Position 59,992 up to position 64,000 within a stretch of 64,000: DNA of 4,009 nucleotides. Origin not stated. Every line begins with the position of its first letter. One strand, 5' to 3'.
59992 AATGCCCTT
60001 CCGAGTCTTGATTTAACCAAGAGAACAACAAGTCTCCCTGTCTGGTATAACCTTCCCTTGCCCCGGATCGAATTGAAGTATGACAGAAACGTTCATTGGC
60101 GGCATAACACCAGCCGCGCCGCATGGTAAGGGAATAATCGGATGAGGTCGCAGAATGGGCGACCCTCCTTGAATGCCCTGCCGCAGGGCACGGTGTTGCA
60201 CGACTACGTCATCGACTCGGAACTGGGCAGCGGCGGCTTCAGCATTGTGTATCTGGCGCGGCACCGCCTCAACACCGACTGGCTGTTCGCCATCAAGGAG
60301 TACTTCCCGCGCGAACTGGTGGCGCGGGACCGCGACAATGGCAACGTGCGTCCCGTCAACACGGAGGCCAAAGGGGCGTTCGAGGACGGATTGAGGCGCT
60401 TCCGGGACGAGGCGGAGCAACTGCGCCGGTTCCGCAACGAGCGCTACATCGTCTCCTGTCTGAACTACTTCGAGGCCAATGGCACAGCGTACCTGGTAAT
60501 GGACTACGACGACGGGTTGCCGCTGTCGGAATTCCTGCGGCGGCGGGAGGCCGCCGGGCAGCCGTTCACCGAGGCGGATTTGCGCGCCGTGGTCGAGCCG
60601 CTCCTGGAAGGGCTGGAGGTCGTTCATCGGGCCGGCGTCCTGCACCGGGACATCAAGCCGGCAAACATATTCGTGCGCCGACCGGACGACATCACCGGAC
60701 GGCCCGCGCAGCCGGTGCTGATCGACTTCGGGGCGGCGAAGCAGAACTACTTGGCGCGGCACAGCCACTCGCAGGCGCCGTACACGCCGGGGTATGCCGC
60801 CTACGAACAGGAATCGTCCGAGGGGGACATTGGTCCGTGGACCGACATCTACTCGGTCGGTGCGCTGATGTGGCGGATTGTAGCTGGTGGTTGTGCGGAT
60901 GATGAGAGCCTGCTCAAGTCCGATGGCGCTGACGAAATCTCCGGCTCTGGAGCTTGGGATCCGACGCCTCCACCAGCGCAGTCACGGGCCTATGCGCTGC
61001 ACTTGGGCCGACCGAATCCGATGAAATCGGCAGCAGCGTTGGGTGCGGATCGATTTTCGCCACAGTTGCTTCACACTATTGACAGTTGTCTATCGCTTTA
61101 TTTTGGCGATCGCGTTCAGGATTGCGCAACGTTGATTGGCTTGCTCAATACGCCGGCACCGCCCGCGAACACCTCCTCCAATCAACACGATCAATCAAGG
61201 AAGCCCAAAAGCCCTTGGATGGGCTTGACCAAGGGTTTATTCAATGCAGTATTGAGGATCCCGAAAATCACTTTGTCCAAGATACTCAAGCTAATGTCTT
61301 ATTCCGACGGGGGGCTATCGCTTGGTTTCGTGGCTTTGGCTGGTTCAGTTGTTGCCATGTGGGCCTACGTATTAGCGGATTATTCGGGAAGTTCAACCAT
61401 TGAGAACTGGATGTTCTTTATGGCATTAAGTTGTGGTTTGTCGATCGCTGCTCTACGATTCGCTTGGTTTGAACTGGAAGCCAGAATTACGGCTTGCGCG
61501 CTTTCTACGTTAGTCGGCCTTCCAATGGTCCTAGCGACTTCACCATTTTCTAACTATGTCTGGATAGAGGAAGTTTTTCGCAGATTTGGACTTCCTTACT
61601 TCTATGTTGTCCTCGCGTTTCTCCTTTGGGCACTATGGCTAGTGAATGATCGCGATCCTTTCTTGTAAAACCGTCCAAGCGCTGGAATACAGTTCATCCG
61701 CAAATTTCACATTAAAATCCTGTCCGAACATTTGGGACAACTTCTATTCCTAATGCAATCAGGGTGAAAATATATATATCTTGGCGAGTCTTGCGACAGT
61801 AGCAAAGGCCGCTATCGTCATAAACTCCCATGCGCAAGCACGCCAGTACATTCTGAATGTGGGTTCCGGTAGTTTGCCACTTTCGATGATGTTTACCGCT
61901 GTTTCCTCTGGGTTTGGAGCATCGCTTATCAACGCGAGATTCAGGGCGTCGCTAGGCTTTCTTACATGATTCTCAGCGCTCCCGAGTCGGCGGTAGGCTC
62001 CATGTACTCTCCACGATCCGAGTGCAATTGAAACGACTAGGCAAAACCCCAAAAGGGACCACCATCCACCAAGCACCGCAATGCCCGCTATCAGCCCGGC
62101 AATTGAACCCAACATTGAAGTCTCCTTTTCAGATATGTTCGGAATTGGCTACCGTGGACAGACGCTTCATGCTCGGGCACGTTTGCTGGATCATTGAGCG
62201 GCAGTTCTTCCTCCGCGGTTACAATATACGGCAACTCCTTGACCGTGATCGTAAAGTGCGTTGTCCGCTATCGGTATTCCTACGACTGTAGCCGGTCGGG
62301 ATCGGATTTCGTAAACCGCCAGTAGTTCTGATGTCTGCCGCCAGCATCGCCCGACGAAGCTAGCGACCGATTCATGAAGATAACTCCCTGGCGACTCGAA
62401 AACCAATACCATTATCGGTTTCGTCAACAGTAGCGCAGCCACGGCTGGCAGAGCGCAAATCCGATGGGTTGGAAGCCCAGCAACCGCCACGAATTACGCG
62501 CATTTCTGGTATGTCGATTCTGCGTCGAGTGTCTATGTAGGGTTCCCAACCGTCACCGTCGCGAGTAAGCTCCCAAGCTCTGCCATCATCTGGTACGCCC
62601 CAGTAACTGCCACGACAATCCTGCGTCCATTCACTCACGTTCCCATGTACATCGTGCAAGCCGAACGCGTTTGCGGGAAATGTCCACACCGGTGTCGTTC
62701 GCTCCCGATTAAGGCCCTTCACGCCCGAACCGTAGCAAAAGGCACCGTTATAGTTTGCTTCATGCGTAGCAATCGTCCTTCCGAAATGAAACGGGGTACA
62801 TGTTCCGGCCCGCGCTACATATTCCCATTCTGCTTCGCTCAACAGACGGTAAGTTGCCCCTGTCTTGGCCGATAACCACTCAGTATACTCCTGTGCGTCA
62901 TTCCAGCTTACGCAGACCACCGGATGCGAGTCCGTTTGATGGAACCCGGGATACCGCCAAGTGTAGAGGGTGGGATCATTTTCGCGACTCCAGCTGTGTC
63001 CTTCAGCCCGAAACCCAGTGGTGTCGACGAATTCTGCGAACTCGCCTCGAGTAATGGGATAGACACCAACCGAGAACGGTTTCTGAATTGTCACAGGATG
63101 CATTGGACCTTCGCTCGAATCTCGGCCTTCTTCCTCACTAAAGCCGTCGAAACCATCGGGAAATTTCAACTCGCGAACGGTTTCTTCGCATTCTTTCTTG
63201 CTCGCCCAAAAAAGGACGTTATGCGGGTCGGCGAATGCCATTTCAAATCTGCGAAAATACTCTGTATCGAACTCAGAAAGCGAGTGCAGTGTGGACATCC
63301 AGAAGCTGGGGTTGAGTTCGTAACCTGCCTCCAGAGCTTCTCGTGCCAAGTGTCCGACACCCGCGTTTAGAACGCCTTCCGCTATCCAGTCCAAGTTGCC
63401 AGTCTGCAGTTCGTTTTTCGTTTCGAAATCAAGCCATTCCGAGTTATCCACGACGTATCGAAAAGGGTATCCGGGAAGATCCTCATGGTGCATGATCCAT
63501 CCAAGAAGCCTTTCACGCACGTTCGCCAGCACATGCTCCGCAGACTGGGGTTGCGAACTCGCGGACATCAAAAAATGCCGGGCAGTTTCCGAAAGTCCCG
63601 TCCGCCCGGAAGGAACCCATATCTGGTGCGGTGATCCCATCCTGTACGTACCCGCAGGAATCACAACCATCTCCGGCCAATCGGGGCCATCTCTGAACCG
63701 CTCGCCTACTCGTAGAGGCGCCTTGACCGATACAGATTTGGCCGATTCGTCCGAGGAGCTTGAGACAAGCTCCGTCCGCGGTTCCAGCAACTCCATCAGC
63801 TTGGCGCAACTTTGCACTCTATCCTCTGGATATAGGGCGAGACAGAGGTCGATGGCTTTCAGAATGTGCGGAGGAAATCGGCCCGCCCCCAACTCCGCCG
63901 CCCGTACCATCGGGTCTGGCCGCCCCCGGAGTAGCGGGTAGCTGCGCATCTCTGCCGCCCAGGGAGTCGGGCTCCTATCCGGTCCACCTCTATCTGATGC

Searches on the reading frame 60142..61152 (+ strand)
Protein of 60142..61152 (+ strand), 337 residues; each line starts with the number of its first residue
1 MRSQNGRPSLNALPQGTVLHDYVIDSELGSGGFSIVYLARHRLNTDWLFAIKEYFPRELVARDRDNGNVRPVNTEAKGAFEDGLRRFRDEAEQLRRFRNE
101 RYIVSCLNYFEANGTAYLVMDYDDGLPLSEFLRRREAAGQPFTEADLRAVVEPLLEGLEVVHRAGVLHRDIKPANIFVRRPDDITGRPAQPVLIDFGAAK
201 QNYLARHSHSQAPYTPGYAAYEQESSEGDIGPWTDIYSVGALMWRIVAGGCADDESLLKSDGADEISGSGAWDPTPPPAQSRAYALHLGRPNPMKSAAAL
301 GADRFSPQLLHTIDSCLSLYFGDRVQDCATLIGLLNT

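Call 57: search_dna_similar(query=window:60142-61152:+, collection=plasmids, mode=protein, max_rows=10, max_evalue=1e-20)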
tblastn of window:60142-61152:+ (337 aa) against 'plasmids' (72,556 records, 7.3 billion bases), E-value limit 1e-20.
Records with a match: 34; places in all: 39; records where one place covers at least 80% of the query: 22.
Best place of each record, by identity: <60% 34.
By first word of the organism name: Azospirillum 8; Leisingera 6; Deinococcus 5; Burkholderia 4; Caballeronia 2; Paraburkholderia 2; Pantoea 2; Rhizobium 1; Escherichia 1; Ralstonia 1; and 2 more.
By predicted mobility (MOB-suite, as given by PLSDB): non-mobilizable 26; conjugative 4; mobilizable 4.
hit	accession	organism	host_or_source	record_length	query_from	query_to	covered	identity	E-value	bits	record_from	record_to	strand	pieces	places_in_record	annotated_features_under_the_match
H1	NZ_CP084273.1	Caballeronia grimmiae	Leptoglossus zonatus,Cell culture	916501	1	326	97%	34.1%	1e-28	124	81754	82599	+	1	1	serine/threonine-protein kinase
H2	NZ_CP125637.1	Rhizobium leguminosarum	Phaseolus vulgaris,Pure culture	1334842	12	256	73%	45.1%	2e-42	164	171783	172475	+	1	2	record has no annotation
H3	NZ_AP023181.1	Paraburkholderia sp. PGU19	Physopelta gutta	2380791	6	326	95%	33.7%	7e-30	127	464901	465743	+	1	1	none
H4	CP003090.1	Burkholderia sp. YI23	-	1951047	11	326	94%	34.2%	7e-29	124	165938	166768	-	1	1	putative serine/threonine kinase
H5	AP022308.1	Burkholderia sp. SFA1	-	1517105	11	326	94%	34.2%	2e-28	123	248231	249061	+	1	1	hypothetical protein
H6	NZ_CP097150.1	Deinococcus sp. QL22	-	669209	10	337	97%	32.7%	7e-26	115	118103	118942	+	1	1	serine/threonine-protein kinase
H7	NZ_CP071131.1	Caballeronia sp. M1242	Homo sapiens,ETA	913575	11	326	94%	33.5%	4e-29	125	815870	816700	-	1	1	serine/threonine-protein kinase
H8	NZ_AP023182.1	Paraburkholderia sp. PGU19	Physopelta gutta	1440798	13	331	95%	32.7%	6e-27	119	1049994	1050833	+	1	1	record has no annotation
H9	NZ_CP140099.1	Deinococcus sp. AB2017081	pure culture,soil near an iron factory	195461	8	336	98%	31.4%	6e-22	103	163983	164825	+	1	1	protein kinase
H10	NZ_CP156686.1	Burkholderia stagnalis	Bacterial cells,soils collected in ...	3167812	9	336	97%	31.4%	1e-22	106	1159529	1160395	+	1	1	none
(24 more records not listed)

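Call 58: search_dna_similar(query=window:60142-61152:+, collection=phages, mode=protein, max_rows=10, max_evalue=1e-10)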
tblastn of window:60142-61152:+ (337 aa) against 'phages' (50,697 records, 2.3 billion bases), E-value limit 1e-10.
Records with a match: 1; places in all: 1; records where one place covers at least 80% of the query: 0.
Best place of each record, by identity: <60% 1.
By first word of the organism name: Bacteriophage 1.
By host as written in the record: - 1.
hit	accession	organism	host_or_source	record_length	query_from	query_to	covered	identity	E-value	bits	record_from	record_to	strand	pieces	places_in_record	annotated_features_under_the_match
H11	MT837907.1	Bacteriophage sp.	human fecal samples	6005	22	249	68%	28.0%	1e-13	78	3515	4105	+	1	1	record has no annotation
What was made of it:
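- Tried and rejected: The phage collection gave one 28% hit, and plasmids gave at most 45% identity (calls 57, 58).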

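Call 59: search_solved_structures(query=window:60142-61152:+, max_evalue=1e-10)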
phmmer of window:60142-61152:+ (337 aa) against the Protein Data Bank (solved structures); distinct sequences matched with E-value up to 1e-10: 45.
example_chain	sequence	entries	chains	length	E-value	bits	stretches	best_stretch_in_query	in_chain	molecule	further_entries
5hnv_A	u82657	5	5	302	7.4e-36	127.3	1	7-250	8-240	PpkA N terminal | PpkA-294 | PpkA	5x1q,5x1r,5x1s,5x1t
9eed_A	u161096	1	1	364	1.2e-14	57.6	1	10-249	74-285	Kinase domain protein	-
7naa_A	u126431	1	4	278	8.7e-14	54.7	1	13-249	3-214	Non-specific serine/threonine protein kinase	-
9ymt_A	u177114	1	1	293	1e-13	54.5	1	81-249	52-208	Serine/Threonine Kinase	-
4eqm_A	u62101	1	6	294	1e-13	54.5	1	81-249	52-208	Protein kinase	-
6qat_A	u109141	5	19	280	3.3e-13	52.8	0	93-249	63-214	Serine/threonine-protein kinase ULK2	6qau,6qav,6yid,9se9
2jam_A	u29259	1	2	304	5.9e-13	52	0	87-249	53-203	CALCIUM/CALMODULIN-DEPENDENT PROTEIN KINASE TYPE 1G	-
8p5h_A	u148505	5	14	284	3.1e-12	49.6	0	92-250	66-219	Serine/threonine-protein kinase ULK1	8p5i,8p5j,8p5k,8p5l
8sv9_A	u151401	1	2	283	3.3e-12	49.5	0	92-250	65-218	Serine/threonine-protein kinase ULK1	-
9se8_A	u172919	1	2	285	3.3e-12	49.5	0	90-250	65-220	Serine/threonine-protein kinase ULK1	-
8p5g_A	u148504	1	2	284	3.3e-12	49.5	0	92-250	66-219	Serine/threonine-protein kinase ULK1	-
9f32_A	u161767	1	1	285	3.4e-12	49.5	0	90-250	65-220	Serine/threonine-protein kinase ULK1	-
4wno_A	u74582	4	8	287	3.4e-12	49.5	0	90-250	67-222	Serine/threonine-protein kinase ULK1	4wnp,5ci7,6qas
3f61_A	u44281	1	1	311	6.5e-12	48.6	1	85-284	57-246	Serine/threonine-protein kinase pknB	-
4ow8_A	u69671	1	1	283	7.4e-12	48.4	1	82-274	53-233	Serine/threonine-protein kinase PknA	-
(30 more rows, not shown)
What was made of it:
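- On PpkA / T6SS threonine phosphorylation pathway: 5hnv at E 7e-36, next best 1e-14 (call 59).
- Closest known: PpkA-PppA-Fha1 threonine phosphorylation pathway of type VI secretion. Same: PpkA is by far the closest solved relative of the head (E 7e-36, call 59).
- The best solved relative is PpkA, at E 7e-36 against 1e-14 for the next hit (call 59).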

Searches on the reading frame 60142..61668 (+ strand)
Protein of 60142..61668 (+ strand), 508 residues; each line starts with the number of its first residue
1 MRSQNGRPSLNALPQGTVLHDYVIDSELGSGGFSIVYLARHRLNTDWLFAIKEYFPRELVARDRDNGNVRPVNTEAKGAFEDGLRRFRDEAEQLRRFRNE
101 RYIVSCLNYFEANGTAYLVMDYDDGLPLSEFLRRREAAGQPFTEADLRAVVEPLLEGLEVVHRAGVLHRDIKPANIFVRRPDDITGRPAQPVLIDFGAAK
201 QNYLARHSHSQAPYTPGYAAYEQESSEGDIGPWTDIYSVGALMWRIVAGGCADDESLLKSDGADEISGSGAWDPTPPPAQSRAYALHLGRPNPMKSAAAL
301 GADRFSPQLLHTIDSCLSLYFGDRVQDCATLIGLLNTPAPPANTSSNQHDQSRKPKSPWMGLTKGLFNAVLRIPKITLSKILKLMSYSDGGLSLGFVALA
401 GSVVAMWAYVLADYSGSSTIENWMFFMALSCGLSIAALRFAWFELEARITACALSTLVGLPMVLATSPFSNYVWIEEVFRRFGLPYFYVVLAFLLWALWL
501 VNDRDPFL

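Call 5: search_protein_families(library=pfam, proteins=[window:60142-61668:+], max_evalue=0.01)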
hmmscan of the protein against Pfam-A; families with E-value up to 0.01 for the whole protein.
window:60142-61668:+ (508 aa): 4 families
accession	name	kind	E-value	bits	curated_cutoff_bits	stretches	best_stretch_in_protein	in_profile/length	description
PF00069.31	Pkinase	-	1.2e-28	100.6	31.7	1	22-249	1-193/263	Protein kinase domain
PF07714.23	PK_Tyr_Ser-Thr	-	1.3e-12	48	23.1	1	27-253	6-204/258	Protein tyrosine and serine/threonine kinase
PF03109.22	ABC1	-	0.00089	18.9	22.9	1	109-201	136-216/244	ABC1 atypical kinase-like domain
PF06293.20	Kdo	-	0.0053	16.7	21.3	1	127-202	104-172/207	Lipopolysaccharide kinase (Kdo/WaaP) family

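Call 10: find_encoding_contigs(protein=window:60142-61668:+, flank=10000, max_places=6)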
Protein window:60142-61668:+ (508 aa): no gene with exactly this product is on record in the collection.

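Call 21: search_protein_families(library=padloc, proteins=[window:60142-61668:+], max_evalue=0.01)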
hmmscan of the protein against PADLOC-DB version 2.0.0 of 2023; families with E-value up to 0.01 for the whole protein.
window:60142-61668:+ (508 aa): 34 families (the best 25 are shown)
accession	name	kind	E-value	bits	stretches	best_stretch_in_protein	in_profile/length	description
PDLC04138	mad6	-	8.5e-43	145.2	1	14-251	45-254/659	mads_6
PDLC04042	PD-T4-6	-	6.2e-31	106.1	1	18-249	7-208/292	-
PDLC04044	PD-T4-6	-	1.5e-28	98.1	1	78-246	75-232/372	-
PDLC04053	PD-T4-6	-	7.5e-28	95.9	1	16-249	5-207/311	-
PDLC04045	PD-T4-6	-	5.6e-27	92.6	1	22-246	35-239/350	-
PDLC03920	MkoA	-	6.8e-26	88.9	1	22-331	10-270/1112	-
PDLC04047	PD-T4-6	-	4.7e-25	86.4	1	17-250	7-209/327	-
PDLC04062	PD-T4-6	-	6.3e-23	79.5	1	79-241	76-226/450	-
PDLC04054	PD-T4-6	-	9.3e-23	79.2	1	85-249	55-209/347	-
PDLC04060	PD-T4-6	-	2.9e-20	70.6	1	81-249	49-205/486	-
PDLC04051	PD-T4-6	-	5.2e-20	69.8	1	28-249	40-237/476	-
PDLC04039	PD-T4-6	-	1.1e-19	68.9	1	15-280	9-237/458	-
PDLC04041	PD-T4-6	-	1.2e-18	65.6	1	7-249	15-230/443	-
PDLC01088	C3a189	-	2e-18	64.3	1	84-250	41-205/840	kinase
PDLC04061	PD-T4-6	-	4.4e-18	64.1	1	85-249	61-219/510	-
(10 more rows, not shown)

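Call 41: search_protein_families(library=ncbifam, proteins=[window:60142-61668:+], max_evalue=0.001)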
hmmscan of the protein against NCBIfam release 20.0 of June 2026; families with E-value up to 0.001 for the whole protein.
window:60142-61668:+ (508 aa): 12 families
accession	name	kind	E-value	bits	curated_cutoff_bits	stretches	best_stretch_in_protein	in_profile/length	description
NF047741.1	antiphage_MADS6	equivalog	8.3e-27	94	460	2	85-251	240-401/612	methylation-associated defense system protein kinase MAD6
NF038150.1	lanthi_synth_IV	equivalog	8.4e-23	80.6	650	1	78-249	230-392/851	class IV lanthionine synthetase LanL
NF033483.0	PknB_PASTA_kin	equivalog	2.1e-21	76.6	450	1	84-249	51-204/563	Stk1 family PASTA domain-containing Ser/Thr kinase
NF038151.1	lanthi_synth_III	equivalog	4.7e-17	61.7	575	1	77-246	260-422/833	class III lanthionine synthetase LanKC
NF033442.0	BREX_PglW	equivalog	4.4e-14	51.2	990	1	83-200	551-661/1391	BREX system serine/threonine kinase PglW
NF052427.1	StpK7MSMEG_1200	equivalog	5.2e-12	45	900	1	85-249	52-205/601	serine/threonine protein kinase StpK7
NF043056.1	T4SS_LegK1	equivalog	2.5e-08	33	550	1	112-243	150-280/516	Dot/Icm T4SS effector kinase LegK1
TIGR03903.1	TOMM_kin_cyc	equivalog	5.8e-08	31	705.75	1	84-244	22-180/1267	TOMM system kinase/cyclase fusion protein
NF053615.1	SerThrKinAfsKStmc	equivalog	7e-06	25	1300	1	147-243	114-203/809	protein serine/threonine kinase AfsK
NF058632.1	SerThrKinPrkT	equivalog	5.6e-05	22.3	280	0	115-181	94-153/322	serine/threonine protein kinase PrkT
NF009651.0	PRK13184.1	equivalog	9e-05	20.6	839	1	152-202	120-163/932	serine/threonine-protein kinase PknD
TIGR03724.2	arch_bud32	equivalog_domain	0.00024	20.6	125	0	86-202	39-134/193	KEOPS complex kinase/ATPase Bud32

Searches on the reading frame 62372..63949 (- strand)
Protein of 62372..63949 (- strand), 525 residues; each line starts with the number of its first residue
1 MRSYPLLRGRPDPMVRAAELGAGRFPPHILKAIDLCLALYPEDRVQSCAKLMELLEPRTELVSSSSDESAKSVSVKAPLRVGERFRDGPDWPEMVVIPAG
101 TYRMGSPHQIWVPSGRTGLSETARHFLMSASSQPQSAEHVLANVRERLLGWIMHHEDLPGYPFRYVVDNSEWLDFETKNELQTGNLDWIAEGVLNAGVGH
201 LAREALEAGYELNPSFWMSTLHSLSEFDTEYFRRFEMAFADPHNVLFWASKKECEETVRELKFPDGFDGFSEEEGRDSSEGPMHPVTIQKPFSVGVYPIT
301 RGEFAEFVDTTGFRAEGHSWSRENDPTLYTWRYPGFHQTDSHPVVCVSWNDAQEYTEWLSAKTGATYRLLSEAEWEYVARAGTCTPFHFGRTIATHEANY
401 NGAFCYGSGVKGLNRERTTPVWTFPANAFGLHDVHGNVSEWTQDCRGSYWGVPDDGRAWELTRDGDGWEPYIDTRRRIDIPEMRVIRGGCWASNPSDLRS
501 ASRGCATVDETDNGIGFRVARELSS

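Call 5: search_protein_families(library=pfam, proteins=[window:62372-63949:-], max_evalue=0.01)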
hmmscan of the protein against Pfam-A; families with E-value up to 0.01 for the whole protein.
window:62372-63949:- (525 aa): 1 family
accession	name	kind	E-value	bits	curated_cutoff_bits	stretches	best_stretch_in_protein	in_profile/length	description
PF03781.23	FGE-sulfatase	-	1.1e-50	173.2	23.3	1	272-521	18-255/255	Sulfatase-modifying factor enzyme 1-like domain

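Call 46: search_protein_families(library=padloc, proteins=[window:62372-63949:-], max_evalue=0.01)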
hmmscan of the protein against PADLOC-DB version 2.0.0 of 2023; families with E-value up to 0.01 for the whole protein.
window:62372-63949:- (525 aa): 0 families
